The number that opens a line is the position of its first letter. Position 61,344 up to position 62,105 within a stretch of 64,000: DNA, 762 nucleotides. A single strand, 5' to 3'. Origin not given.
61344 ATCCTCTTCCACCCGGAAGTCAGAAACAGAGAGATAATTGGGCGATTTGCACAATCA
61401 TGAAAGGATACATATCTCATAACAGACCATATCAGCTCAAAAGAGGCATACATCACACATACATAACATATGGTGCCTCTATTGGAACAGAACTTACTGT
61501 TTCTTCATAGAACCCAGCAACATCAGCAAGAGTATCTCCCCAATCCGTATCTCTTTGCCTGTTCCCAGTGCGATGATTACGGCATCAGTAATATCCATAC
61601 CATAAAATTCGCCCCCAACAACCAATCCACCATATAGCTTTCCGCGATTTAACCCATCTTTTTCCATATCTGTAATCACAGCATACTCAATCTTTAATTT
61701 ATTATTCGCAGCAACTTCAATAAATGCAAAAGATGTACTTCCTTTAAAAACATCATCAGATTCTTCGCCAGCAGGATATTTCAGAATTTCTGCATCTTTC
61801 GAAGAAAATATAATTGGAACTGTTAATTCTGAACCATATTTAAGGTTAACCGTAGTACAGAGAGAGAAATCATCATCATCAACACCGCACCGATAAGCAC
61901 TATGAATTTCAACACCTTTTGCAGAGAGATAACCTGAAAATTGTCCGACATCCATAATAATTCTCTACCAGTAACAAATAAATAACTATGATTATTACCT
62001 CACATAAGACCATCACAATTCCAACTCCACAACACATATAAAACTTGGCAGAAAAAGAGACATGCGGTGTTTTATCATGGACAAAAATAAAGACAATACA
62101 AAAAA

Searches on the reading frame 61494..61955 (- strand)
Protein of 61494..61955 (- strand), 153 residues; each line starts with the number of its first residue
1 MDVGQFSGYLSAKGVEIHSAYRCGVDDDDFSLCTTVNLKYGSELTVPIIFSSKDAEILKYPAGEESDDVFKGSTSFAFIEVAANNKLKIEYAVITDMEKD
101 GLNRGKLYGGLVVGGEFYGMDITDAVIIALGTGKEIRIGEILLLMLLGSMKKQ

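Call 15: search_protein_families(library=pfam, max_evalue=0.05, proteins=[window:61494-61955:-])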
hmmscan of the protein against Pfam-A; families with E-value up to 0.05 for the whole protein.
window:61494-61955:- (153 aa): 0 families

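Call 76: find_encoding_contigs(protein=window:61494-61955:-, flank=10000, max_places=3)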
Protein window:61494-61955:- (153 aa): 1 contig read that carries it; 1 place shown.
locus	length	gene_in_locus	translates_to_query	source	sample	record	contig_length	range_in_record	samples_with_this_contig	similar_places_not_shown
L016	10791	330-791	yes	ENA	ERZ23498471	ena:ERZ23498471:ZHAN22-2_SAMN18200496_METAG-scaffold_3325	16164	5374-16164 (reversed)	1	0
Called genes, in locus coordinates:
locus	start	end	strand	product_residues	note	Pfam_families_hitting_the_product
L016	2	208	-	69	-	?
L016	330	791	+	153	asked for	-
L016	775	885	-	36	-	-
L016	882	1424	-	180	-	PF00117:GATase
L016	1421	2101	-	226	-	PF01902:Diphthami_syn_2_N, PF28410:Diphthami_syn_2_C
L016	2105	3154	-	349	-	PF12225:DUF5981, PF02219:MTHFR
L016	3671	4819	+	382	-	-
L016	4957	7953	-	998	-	-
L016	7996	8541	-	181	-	-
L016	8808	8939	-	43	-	-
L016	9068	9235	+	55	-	-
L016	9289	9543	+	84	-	-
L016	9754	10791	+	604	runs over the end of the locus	-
